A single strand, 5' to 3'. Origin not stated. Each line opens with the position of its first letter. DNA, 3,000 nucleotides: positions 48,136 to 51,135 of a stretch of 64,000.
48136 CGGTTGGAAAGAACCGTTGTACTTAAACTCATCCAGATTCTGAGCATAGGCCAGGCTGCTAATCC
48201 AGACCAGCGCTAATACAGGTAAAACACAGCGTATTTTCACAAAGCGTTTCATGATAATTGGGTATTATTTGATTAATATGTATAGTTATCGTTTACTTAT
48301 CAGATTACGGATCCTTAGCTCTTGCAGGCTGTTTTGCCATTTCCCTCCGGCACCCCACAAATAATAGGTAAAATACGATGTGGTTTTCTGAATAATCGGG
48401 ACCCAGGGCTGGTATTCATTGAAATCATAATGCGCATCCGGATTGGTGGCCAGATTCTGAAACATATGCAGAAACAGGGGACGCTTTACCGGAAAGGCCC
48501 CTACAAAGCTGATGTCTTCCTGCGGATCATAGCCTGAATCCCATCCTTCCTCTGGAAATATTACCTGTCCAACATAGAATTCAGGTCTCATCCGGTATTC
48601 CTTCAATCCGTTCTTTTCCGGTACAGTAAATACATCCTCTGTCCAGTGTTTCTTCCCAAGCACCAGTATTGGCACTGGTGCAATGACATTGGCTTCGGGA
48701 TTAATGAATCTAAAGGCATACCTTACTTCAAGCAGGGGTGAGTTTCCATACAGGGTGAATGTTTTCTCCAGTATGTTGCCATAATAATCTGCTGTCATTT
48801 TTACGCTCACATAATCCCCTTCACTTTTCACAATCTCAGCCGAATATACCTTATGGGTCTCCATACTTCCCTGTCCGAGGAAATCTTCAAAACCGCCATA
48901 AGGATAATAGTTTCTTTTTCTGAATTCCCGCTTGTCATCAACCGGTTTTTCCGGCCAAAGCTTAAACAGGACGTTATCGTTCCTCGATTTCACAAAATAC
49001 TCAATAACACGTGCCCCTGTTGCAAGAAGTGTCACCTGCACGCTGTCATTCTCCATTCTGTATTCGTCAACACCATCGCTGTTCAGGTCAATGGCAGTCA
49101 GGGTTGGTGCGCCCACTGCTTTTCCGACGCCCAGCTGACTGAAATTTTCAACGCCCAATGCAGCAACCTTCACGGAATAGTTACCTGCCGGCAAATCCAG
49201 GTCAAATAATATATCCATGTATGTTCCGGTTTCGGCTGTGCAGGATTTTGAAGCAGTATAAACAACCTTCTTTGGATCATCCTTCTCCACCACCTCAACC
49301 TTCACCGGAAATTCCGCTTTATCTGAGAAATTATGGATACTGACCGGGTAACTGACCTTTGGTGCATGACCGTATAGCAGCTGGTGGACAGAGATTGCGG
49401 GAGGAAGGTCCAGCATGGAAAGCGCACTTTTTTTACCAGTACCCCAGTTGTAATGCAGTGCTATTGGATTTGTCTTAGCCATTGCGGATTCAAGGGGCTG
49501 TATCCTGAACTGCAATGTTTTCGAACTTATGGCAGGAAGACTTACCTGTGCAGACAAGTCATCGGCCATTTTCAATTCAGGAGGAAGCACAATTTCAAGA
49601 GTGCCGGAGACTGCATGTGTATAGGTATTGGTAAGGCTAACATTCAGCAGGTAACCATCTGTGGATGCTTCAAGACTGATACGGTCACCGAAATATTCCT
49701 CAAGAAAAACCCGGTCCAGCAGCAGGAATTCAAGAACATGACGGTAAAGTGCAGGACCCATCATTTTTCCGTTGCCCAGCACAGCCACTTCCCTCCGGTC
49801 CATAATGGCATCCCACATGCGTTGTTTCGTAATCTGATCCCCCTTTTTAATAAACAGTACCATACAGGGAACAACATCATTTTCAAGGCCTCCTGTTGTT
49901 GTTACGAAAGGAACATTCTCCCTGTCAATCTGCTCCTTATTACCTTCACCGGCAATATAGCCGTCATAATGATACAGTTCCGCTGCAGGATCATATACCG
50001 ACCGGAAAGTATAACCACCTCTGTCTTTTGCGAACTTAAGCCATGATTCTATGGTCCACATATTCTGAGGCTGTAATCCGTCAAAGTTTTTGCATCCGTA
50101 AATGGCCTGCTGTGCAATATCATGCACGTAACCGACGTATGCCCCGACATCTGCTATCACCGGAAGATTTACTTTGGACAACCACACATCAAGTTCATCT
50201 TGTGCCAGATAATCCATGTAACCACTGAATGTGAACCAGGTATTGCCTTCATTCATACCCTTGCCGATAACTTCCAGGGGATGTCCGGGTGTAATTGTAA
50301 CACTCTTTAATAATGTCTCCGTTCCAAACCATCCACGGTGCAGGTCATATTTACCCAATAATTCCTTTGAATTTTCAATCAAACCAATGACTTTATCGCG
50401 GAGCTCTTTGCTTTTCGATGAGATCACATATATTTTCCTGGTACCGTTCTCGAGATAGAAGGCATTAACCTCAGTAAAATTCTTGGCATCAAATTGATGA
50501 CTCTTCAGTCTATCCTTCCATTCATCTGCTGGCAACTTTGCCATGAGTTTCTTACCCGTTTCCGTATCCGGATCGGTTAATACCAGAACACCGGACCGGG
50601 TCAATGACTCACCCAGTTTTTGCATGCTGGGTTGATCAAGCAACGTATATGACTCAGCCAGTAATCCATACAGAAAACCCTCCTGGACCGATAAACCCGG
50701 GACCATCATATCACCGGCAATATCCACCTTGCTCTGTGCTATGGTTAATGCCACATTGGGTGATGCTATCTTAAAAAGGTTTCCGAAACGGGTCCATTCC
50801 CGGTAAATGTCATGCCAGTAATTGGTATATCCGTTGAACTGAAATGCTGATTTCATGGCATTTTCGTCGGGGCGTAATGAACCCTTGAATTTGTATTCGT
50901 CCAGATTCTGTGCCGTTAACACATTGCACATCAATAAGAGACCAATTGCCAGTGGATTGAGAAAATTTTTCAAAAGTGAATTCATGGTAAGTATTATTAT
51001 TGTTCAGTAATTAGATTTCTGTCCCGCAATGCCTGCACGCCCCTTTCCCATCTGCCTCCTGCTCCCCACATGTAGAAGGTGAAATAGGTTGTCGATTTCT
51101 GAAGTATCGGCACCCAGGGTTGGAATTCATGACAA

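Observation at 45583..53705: Three tandem ~890-900-aa secreted paralogues with no recognisable family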

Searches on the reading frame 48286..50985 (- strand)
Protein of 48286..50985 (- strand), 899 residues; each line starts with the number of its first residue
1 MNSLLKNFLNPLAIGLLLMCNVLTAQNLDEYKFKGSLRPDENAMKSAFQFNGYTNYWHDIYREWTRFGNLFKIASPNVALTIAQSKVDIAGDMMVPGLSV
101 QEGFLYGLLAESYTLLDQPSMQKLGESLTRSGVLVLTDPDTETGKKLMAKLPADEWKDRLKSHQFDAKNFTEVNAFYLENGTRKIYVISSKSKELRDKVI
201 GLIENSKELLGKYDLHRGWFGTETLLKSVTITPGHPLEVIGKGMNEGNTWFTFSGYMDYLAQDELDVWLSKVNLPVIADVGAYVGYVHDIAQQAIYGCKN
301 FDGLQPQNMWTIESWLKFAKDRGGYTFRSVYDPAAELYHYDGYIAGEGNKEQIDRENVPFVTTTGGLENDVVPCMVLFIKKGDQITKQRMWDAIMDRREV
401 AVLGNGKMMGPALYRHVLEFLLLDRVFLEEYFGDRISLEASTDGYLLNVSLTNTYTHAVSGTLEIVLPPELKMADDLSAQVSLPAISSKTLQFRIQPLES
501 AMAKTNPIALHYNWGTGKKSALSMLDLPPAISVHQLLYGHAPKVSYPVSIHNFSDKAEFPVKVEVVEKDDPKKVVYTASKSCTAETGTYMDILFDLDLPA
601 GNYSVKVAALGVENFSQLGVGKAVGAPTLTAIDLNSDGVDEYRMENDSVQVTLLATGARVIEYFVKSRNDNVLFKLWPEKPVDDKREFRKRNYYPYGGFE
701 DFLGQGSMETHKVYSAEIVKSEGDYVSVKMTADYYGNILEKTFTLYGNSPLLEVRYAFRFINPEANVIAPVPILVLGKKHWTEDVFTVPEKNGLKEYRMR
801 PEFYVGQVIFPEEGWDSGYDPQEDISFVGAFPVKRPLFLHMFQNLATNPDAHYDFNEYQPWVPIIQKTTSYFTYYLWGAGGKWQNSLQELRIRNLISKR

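Call 4: search_protein_families(library=pfam, proteins=[window:48286-50985:-], max_evalue=1)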
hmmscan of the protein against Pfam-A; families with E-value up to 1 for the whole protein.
window:48286-50985:- (899 aa): 1 family
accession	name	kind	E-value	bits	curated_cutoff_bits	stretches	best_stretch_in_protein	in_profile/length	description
PF09095.17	AmyA-gluTrfs_C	-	0.1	12.6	22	1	633-671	1-40/284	Alpha-amylase/4-alpha-glucanotransferase, C-terminal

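Call 6: search_protein_families(library=ncbifam, proteins=[window:48286-50985:-], max_evalue=1)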
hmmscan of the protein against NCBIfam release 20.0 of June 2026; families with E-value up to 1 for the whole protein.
window:48286-50985:- (899 aa): 0 families

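Call 7: search_solved_structures(query=window:48286-50985:-, max_evalue=10, show_alignments=2)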
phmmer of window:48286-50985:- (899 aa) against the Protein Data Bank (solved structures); distinct sequences matched with E-value up to 10: 0.

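Call 8: find_homologous_proteins(query=window:48286-50985:-, max_evalue=0.001)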
Query window:48286-50985:- (899 aa): 1079 proteins with E <= 0.001 among 8000 candidates; the best 120 are listed.
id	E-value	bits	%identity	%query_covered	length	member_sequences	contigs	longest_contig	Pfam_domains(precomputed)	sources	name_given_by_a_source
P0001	0.0e+0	2089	100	100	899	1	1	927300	-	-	-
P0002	0.0e+0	1928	92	100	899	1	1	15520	-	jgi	jgi:hypothetical protein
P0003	0.0e+0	1916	92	99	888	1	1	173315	-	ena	-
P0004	0.0e+0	1800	85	100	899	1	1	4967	-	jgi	-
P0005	0.0e+0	1653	92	87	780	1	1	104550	-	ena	-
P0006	0.0e+0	1637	76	100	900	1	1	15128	-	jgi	jgi:hypothetical protein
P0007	0.0e+0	1592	75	99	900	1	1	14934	-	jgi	jgi:hypothetical protein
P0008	0.0e+0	1563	74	98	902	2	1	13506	-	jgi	jgi:hypothetical protein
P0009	0.0e+0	1558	73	100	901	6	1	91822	-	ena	-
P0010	0.0e+0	1549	73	100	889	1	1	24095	-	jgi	jgi:hypothetical protein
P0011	0.0e+0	1540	73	99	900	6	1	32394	-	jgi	jgi:hypothetical protein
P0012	0.0e+0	1535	73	100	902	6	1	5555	-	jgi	jgi:hypothetical protein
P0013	0.0e+0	1530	72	100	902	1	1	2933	-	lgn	-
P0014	0.0e+0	1530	73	98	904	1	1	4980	-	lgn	-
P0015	0.0e+0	1530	72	100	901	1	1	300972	-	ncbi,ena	-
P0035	0.0e+0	1464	68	100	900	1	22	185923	-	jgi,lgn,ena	-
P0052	0.0e+0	1452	71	99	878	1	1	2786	-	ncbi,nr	ncbi:MAG: hypothetical protein NTY95_00650, partial [Bacteroidia bacterium]|nr:hypothetical protein 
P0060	0.0e+0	1444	70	100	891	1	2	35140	-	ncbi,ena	ncbi:MAG: hypothetical protein WCS03_07425 [Bacteroidota bacterium]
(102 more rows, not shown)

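Call 17: search_dna_similar(query=window:48286-50985:-, collection=plasmids, mode=protein, max_rows=10)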
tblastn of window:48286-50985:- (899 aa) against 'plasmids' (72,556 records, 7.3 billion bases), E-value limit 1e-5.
No match.

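Call 20: find_related_loci(query=A1, collection=genome_contigs, flank=10000)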
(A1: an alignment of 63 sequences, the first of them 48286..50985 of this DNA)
Query A1 (899 aa) in genome_contigs; peptide patterns used: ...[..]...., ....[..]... (x = any residue, [..] = any of these).
251 stretches matched a pattern; 227 encode a relative of the query (tblastn E <= 1e-3); the best 80 are kept; 72 distinct loci.
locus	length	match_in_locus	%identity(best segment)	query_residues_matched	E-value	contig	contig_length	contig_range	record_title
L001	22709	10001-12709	73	2-899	0e+0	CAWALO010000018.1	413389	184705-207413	MAG: uncultured Bacteroidales bacterium isolate MFD04716.bin.2.270 genome assembly, contig: contig_4231, whole genome sh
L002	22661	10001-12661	73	12-897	0e+0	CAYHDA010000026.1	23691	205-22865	MAG TPA_asm: uncultured Mariniphaga sp. isolate ERP119702_co1_116 genome assembly, contig: NODE_2239_length_23691_cov_4.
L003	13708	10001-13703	73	12-897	0e+0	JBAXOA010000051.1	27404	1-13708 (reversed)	MAG: Mariniphaga sp. isolate ELA493 MAG493_51, whole genome shotgun sequence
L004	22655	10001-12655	73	16-899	0e+0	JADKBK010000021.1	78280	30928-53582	MAG: Bacteroidales bacterium isolate Mari_18-Q3-R65-66_MAXAC.219 tig00014331-10-780720, whole genome shotgun sequence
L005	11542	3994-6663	71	1-899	0e+0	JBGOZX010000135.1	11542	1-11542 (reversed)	MAG: Bacteroidia bacterium isolate OBJ_0618_130150_142 k141_270912_length_11542_cov_38.6139, whole genome shotgun sequen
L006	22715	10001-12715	70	1-899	0e+0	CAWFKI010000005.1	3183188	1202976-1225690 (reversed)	MAG: uncultured Bacteroidales bacterium isolate MFD01872.bin.1.132 genome assembly, contig: contig_69320, whole genome s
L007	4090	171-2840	71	1-899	0e+0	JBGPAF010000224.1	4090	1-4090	MAG: Bacteroidia bacterium isolate OBJ_0618_130150_135 k141_579925_length_4090_cov_10.7101, whole genome shotgun sequenc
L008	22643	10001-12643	70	20-899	0e+0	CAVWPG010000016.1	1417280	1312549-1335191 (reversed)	MAG: uncultured Bacteroidales bacterium isolate MFD05442.bin.2.79 genome assembly, contig: contig_7985, whole genome sho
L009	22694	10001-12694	67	5-897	0e+0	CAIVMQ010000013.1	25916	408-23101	MAG: uncultured Bacteroidia bacterium isolate Kiruna_bin-09921 genome assembly, contig: bin-09921:013/133, whole genome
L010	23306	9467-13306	72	1-899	0e+0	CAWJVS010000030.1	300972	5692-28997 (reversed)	MAG: uncultured Bacteroidales bacterium isolate MFD04716.bin.2.78 genome assembly, contig: contig_76268, whole genome sh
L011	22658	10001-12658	67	4-899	0e+0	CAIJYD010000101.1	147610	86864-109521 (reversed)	MAG: uncultured Bacteroidetes bacterium isolate Loclat_bin-13856 genome assembly, contig: bin-13856:101/135, whole genom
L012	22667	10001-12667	66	16-899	0e+0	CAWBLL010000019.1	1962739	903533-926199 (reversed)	MAG: uncultured Bacteroidales bacterium isolate MFD02416.bin.1.315 genome assembly, contig: contig_5968, whole genome sh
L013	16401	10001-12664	67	5-899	0e+0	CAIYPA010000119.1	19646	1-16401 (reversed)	MAG: uncultured Bacteroidia bacterium isolate AM-2014_bin-3952 genome assembly, contig: bin-3952:119/584, whole genome s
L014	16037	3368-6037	67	1-899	0e+0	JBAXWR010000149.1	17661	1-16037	MAG: Mariniphaga sp. isolate ELA718 MAG718_149, whole genome shotgun sequence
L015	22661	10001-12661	66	12-897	0e+0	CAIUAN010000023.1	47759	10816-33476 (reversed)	MAG: uncultured Bacteroidia bacterium isolate YR2_bin-1173 genome assembly, contig: bin-1173:23/69, whole genome shotgun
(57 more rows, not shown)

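Call 22: search_protein_representatives(alignment_id=A1)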
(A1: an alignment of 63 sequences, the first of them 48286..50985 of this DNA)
Query: 63 sequences, 890 profile positions. Proteins with E-value up to 0.001 (for the whole library): 251; up to 1e-10: 209; up to 1e-30: 104. The best 150 are listed.
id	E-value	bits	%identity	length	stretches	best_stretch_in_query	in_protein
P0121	0.0e+00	1584.4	-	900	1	1-889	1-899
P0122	0.0e+00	1087.0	-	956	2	331-889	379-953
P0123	0.0e+00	1059.0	-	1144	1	84-839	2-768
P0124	0.0e+00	1051.3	-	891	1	8-890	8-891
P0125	1.8e-274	929.5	-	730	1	4-720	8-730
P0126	3.0e-245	832.9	-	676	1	1-670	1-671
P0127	5.3e-236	802.3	-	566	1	41-616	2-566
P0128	8.1e-230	781.8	-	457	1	434-889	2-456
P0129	3.0e-218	743.5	-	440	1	99-524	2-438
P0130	3.0e-187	640.9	-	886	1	20-883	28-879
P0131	2.9e-179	614.5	-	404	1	180-575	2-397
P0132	3.4e-177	607.7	-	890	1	9-888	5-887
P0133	5.5e-174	597.0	-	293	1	513-802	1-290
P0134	8.7e-171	586.5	-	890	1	11-889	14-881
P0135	4.0e-166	571.0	-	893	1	11-889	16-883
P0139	5.9e-148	510.9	-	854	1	56-889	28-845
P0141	1.6e-144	499.5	-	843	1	43-889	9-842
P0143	2.2e-143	495.8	-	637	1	44-538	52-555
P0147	7.4e-131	454.3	-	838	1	39-889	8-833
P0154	9.2e-99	348.1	-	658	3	49-285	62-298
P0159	7.0e-85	302.2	-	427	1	143-445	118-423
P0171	3.3e-59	217.3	-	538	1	196-403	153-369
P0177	4.4e-51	190.4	-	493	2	144-330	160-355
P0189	1.8e-45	171.8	-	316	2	480-551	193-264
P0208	1.3e-37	145.8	-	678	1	32-121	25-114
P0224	5.8e-32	127.1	-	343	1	493-638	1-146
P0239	1.1e-27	113.0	-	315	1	49-198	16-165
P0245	6.2e-26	107.2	-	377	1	1-358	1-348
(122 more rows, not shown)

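Call 30: predict_structure(alignment_id=A1)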
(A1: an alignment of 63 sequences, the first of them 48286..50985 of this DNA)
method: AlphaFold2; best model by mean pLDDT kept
length: 899 residues; sequences in the alignment: 63
mean_pLDDT: 75.3   pTM: 0.74
mean pLDDT of the five models: 75.3, 74.5, 71.9, 69.7, 67.7
residues with pLDDT >= 90: 266; 70-90: 352; 50-70: 134; < 50: 147
segments of 3 or more residues with pLDDT < 50: 37-44, 54-76, 227-231, 678-683, 692-708, 764-795, 797-811, 835-865
pLDDT, mean of each block of 10 residues (from residue 1): 56 67 58 60 49 41 29 43 75 86 87 90 84 91 89 73 70 89 88 93 94 92 60 71 83 78 85 87 61 82 62 81 90 76 85 84 74 86 90 94 80 91 80 77 90 86 94 91 91 93 89 86 87 87 91 93 91 91 92 94 94 91 91 79 91 79 79 54 50 39 42 83 92 75 88 82 47 41 45 46 41 57 64 51 36 45 56 79 78 75
secondary structure, 60 per line:
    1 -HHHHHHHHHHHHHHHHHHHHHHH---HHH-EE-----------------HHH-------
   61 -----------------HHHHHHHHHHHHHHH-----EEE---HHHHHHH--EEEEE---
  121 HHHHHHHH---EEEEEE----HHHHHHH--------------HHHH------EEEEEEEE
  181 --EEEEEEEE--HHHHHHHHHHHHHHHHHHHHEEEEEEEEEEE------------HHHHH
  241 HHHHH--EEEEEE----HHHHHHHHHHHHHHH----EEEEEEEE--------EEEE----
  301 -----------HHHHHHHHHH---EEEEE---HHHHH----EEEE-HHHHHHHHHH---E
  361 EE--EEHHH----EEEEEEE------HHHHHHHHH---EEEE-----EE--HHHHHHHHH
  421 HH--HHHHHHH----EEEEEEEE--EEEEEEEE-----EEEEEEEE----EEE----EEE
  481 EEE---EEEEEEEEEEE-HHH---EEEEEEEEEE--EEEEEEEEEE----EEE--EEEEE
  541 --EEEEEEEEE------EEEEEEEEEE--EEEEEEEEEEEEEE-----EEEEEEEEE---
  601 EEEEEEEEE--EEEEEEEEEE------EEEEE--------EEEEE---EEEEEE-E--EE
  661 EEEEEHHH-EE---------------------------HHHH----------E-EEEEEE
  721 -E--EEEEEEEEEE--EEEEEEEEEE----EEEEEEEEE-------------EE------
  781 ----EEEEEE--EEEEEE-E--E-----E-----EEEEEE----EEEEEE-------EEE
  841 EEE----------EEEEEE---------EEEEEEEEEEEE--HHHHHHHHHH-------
elements in order (helices of 4 or more, strands of 3 or more residues): H2-24 H78-92 E98-100 H104-110 E113-117 H121-128 E132-137 H142-148 H163-166 E173-180 E183-190 H193-212 E213-223 H236-245 E248-253 H258-272 E277-284 E293-296 H312-321 E325-329 H333-337 E342-345 H347-356 E360-362 E374-380 H387-395 E399-402 H412-422 H425-431 E436-443 E446-453 E459-466 E471-473 E478-483 E487-497 E505-514 E517-526 E531-533 E536-540 E543-551 E558-567 E570-583 E589-597 E601-609 E612-621 E628-632 E641-645 E649-654 E659-665 H699-702 E715-720 E725-734 E737-746 E751-759 E785-790 E793-798 E815-820 E825-830 E838-843 E854-859 E869-880 H883-892

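Call 32: fold_search(model_id=the predicted structure, library=pdb)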
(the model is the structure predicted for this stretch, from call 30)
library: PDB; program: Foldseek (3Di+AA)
matches with E <= 10: 1815; with E <= 0.001: 359
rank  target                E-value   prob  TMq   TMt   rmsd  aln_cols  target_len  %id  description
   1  5fo7_A                1.7e-09  1.00  0.16  0.21  26.4       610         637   10  Crystal Structure of Human Complement C3b at 2.8 Angstrom resolution (released 2016-04-06)
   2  6ehg_A                7.6e-09  1.00  0.16  0.21  20.8       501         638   11  complement component C3b in complex with a nanobody (released 2018-02-14)
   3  8uh2_A                8.0e-09  1.00  0.17  0.22  23.0       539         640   11  Complex of C3b with the inhibitor albicin (released 2024-05-08)
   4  8cs9_X                8.9e-09  1.00  0.14  0.19  15.7       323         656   13  Composite reconstruction of Class 1 of the erythrocyte ankyrin-1 complex (released 2022-07-20)
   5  1px3_B                1.0e-08  1.00  0.17  0.16  15.8       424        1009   10  E. COLI (LACZ) BETA-GALACTOSIDASE (G794A) (released 2004-06-15)
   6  9hki_A                1.2e-08  1.00  0.16  0.14  19.0       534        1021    9  Plunge-frozen beta-galactosidase (released 2025-12-17)
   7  2wii_A                1.2e-08  1.00  0.16  0.21  25.1       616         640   11  Complement C3b in complex with factor H domains 1-4 (released 2009-06-09)
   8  7zgj_A                1.6e-08  1.00  0.15  0.19  26.5       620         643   10  Trypanosoma brucei gambiense ISG65 in complex with human complement component C3 (released 2023-04-05)
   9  3e38_B                2.0e-08  1.00  0.18  0.44  18.2       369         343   11  CRYSTAL STRUCTURE OF A TWO-DOMAIN PROTEIN CONTAINING PREDICTED PHP-LIKE METAL-DEPENDENT PHOSPHOESTERASE (BVU_3505) FRO (released 2008-10-07)
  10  7qiv_A                2.1e-08  1.00  0.16  0.21  20.8       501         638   11  Structure of human C3b in complex with the EWE nanobody (released 2022-02-16)
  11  2ice_A                2.2e-08  1.00  0.16  0.21  24.9       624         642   10  CRIg bound to C3c (released 2006-11-07)
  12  7uzs                  2.5e-08  1.00  0.14  0.18  15.7       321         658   13  Protein 4.2 (local refinement from consensus reconstruction of ankyrin complex classes) (released 2022-07-20)
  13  7tvz_E                2.7e-08  1.00  0.15  0.19  13.2       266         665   13  Cryo-EM structure of human band 3-protein 4.2 complex in diagonal conformation (released 2022-06-08)
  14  1jyn_A                3.3e-08  1.00  0.17  0.15  16.4       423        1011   11  E. COLI (lacZ) BETA-GALACTOSIDASE (E537Q) IN COMPLEX WITH LACTOSE (released 2001-12-07)
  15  1px3_A                3.9e-08  1.00  0.17  0.16  18.6       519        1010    8  E. COLI (LACZ) BETA-GALACTOSIDASE (G794A) (released 2004-06-15)
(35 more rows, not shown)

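Call 33: search_solved_structures(query=A1, max_evalue=10, show_alignments=3)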
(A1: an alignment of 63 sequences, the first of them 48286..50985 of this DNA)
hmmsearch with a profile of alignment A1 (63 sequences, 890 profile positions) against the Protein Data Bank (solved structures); distinct sequences matched with E-value up to 10: 4.
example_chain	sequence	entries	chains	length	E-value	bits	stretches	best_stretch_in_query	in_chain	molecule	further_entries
1o0w_A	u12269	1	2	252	0.51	11.4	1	61-186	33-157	Ribonuclease III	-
9hkq_D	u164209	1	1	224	1.5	9.8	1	660-699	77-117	BM17 antibody heavy chain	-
6gff_L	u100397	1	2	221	1.6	9.8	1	660-699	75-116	MHG-8 Fab heavy chain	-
5y6p_A2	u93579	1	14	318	1.9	9.6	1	530-586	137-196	LR_gamma4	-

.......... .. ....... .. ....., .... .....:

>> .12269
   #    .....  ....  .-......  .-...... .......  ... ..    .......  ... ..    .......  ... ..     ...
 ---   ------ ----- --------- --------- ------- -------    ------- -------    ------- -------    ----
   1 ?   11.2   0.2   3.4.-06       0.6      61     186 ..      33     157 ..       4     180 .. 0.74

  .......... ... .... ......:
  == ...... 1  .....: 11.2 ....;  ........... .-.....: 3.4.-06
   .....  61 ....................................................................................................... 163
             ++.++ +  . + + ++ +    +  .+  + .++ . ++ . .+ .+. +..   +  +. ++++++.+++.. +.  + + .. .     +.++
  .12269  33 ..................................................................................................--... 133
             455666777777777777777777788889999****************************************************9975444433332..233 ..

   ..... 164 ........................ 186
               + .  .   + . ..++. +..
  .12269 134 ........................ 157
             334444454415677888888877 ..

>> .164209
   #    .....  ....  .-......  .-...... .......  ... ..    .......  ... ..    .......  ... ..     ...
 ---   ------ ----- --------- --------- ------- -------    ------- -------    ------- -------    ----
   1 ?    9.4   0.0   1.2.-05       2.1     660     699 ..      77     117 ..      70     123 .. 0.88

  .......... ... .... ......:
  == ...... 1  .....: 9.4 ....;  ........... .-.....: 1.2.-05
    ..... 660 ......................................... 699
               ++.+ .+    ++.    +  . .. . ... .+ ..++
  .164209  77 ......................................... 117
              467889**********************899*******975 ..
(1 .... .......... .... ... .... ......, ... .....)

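Call 38: search_protein_families(library=pfam, alignment_id=A3, max_evalue=5)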
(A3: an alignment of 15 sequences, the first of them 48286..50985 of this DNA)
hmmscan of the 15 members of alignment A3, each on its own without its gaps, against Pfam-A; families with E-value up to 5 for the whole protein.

A. member 1, window:48286-50985:- (899 aa): 1 family
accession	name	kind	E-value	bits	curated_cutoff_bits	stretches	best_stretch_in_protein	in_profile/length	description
PF09095.17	AmyA-gluTrfs_C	-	0.1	12.6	22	1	633-671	1-40/284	Alpha-amylase/4-alpha-glucanotransferase, C-terminal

B. families by the number of members that match (of 15 scanned): 14 families
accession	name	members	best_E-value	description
PF09095.17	AmyA-gluTrfs_C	9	0.015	Alpha-amylase/4-alpha-glucanotransferase, C-terminal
PF13620.12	CarboxypepD_reg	2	0.047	Carboxypeptidase regulatory-like domain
PF17128.10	DUF5107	1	0.0074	Domain of unknown function (DUF5107)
PF07748.19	Glyco_hydro_38C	1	0.0077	Glycosyl hydrolases family 38 C-terminal domain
PF18211.6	Csm1_B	1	0.013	Csm1 subunit domain B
PF00269.25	SASP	1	0.016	Small, acid-soluble spore proteins, alpha/beta type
PF13715.12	CarbopepD_reg_2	1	0.019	CarboxypepD_reg-like domain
PF07705.17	CARDB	1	0.087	CARDB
PF11614.14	FixG_C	1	0.11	IG-like fold at C-terminal of FixG, putative oxidoreductase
PF17957.7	Big_7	1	0.14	Bacterial Ig domain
PF04151.21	PPC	1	0.15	Bacterial pre-peptidase C-terminal domain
PF14190.11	DUF4313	1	0.15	Domain of unknown function (DUF4313)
PF23861.1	Ribophorin_II_2nd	1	0.25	Ribophorin II second domain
PF16405.10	DUF5013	1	0.27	Domain of unknown function (DUF5013)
